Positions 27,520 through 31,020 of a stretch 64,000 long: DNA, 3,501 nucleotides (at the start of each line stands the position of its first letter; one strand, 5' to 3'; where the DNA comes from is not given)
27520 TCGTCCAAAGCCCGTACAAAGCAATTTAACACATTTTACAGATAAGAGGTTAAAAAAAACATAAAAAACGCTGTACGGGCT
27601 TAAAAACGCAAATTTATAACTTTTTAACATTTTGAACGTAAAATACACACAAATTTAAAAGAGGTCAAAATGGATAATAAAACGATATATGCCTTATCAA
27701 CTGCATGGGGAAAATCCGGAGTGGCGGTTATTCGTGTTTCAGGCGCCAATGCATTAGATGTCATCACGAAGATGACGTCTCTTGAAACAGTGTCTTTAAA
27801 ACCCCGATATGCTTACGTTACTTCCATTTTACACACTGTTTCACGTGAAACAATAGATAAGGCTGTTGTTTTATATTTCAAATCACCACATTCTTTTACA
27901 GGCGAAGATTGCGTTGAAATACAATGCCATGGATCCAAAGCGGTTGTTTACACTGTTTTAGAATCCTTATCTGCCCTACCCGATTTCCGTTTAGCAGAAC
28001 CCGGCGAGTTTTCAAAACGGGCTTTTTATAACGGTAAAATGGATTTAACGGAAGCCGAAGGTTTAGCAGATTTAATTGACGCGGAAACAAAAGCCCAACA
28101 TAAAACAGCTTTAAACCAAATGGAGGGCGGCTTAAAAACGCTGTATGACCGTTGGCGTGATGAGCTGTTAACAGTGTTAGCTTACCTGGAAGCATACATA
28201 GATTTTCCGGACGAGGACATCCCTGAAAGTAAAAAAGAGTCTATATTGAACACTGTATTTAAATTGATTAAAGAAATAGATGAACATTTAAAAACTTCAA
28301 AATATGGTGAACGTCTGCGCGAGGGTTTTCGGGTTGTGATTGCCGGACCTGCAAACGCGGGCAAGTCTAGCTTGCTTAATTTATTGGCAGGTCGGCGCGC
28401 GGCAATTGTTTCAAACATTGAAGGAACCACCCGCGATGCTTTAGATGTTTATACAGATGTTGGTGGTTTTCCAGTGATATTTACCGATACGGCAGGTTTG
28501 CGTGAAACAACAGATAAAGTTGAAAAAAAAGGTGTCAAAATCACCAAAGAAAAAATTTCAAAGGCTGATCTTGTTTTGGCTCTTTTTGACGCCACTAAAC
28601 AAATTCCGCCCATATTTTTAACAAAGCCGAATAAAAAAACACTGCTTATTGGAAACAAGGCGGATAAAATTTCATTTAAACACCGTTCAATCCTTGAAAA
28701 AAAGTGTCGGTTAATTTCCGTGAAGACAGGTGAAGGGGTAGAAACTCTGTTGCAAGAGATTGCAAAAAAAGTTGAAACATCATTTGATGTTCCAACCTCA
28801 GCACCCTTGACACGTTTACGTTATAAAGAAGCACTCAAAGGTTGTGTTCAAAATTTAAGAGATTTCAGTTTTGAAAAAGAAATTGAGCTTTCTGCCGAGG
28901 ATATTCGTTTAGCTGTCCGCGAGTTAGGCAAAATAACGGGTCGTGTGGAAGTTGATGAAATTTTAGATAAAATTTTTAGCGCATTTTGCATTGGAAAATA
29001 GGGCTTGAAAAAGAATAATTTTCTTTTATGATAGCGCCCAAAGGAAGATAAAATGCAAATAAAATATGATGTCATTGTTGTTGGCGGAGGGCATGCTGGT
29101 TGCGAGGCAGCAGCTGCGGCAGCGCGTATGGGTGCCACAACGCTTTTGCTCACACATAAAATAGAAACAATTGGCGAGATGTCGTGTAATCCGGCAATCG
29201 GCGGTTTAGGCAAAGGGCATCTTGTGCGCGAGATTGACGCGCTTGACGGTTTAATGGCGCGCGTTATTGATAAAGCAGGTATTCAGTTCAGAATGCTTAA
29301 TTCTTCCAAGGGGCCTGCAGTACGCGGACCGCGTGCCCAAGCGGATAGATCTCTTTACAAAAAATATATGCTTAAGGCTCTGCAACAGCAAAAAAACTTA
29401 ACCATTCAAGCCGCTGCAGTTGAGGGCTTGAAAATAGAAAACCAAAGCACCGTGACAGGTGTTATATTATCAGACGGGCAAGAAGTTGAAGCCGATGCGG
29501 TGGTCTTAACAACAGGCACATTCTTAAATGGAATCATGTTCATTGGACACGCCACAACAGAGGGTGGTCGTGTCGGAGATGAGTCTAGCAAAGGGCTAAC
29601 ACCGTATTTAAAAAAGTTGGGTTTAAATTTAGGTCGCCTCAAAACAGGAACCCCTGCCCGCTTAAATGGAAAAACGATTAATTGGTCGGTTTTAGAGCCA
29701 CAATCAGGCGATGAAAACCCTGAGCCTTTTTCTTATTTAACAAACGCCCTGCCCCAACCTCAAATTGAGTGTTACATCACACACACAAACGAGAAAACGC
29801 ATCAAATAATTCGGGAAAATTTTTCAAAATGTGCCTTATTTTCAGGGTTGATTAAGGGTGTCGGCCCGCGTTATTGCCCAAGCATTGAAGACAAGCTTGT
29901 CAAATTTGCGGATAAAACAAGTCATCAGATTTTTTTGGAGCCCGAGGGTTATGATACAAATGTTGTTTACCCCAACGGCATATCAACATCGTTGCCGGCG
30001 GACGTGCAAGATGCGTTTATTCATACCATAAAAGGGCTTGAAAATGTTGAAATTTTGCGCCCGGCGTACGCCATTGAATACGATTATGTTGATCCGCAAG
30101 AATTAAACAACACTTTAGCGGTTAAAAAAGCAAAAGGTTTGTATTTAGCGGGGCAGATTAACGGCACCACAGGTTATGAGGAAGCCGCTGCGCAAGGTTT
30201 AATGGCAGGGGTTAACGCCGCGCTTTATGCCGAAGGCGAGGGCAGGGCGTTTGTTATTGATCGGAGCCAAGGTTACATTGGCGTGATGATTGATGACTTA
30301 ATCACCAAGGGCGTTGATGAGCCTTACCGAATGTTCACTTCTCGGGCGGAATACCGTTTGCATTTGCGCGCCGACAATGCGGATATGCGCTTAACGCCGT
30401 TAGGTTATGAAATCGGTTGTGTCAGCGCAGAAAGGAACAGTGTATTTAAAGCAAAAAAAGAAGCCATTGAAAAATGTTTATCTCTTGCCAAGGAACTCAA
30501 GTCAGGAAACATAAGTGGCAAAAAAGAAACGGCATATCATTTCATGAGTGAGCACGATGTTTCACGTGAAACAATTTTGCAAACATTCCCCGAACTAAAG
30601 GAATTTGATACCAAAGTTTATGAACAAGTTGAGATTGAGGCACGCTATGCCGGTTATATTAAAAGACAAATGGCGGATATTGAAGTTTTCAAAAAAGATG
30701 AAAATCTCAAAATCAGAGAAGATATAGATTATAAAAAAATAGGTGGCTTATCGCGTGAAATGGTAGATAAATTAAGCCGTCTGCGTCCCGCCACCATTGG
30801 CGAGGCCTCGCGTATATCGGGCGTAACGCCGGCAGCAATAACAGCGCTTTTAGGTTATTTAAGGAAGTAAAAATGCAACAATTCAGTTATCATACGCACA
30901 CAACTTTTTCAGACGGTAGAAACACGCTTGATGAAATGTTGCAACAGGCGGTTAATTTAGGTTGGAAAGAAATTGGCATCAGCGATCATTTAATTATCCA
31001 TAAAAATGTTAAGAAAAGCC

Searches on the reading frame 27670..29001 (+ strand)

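Call 51: search_protein_families(library=pfam, proteins=[window:27670-29001:+], max_evalue=0.0001)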
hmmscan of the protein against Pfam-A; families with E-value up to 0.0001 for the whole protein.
window:27670-29001:+ (443 aa): 5 families
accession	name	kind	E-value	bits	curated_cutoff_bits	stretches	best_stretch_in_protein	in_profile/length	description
PF12631.12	MnmE_helical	-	9.9e-54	183.1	40.1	1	126-440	1-211/211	MnmE helical domain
PF10396.14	TrmE_N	-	1.8e-40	138.2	29.8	1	5-123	1-117/117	GTP-binding protein TrmE N-terminus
PF01926.29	MMR_HSR1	-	3.1e-20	72.8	21.9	1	221-315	1-92/113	50S ribosome-binding GTPase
PF00350.29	Dynamin_N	-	1.6e-06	28.7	27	0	222-257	1-35/168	Dynamin family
PF02421.24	FeoB_N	-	3e-06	27.3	27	1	221-318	2-98/156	Ferrous iron transport protein B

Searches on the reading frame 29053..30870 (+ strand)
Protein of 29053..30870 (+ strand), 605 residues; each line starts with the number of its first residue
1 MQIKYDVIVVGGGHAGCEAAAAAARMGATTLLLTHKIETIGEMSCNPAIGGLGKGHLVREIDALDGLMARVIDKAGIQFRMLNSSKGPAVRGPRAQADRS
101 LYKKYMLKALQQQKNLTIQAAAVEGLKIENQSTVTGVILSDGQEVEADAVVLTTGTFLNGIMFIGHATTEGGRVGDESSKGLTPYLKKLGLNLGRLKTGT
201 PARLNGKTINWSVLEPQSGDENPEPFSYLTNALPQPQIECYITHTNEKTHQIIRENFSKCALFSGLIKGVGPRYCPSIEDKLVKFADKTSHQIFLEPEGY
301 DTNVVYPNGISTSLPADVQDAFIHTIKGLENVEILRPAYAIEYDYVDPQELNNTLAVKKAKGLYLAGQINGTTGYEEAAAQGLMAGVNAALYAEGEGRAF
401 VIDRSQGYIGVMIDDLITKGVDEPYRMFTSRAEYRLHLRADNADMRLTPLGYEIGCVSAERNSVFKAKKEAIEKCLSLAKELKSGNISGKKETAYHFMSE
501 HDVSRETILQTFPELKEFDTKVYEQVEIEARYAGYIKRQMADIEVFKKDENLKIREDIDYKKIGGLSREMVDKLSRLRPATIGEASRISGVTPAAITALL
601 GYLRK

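Call 51: search_protein_families(library=pfam, proteins=[window:29053-30870:+], max_evalue=0.0001)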
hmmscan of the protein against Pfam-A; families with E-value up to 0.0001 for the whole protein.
window:29053-30870:+ (605 aa): 8 families
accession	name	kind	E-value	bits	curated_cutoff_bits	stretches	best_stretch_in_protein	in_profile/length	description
PF01134.28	GIDA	-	3.1e-172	573.5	22.1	1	6-396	1-390/391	Glucose inhibited division protein A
PF13932.14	SAM_GIDA_C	-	1.2e-25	89.5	27.1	1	545-600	2-57/57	tRNA modifying enzyme MnmG/GidA C-terminal helical bundle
PF21680.2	GIDA_C_1st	-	4.8e-13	50.1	24.7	1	460-540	2-96/96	tRNA modifying enzyme MnmG/GidA C-terminal helical domain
PF12831.13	FAD_oxidored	-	3.7e-10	40.1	27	1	6-176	1-164/416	FAD dependent oxidoreductase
PF07992.20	Pyr_redox_2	-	1.8e-06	28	26.1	0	5-155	1-108/291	Pyridine nucleotide-disulphide oxidoreductase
PF00890.30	FAD_binding_2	-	2.2e-06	27.6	20.4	0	6-36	1-31/414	FAD binding domain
PF01266.30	DAO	-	1.5e-05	25.2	27.9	0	89-159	137-207/353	FAD dependent oxidoreductase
PF04820.20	Trp_halogenase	-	5.6e-05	22.6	21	0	96-155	154-212/458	Tryptophan halogenase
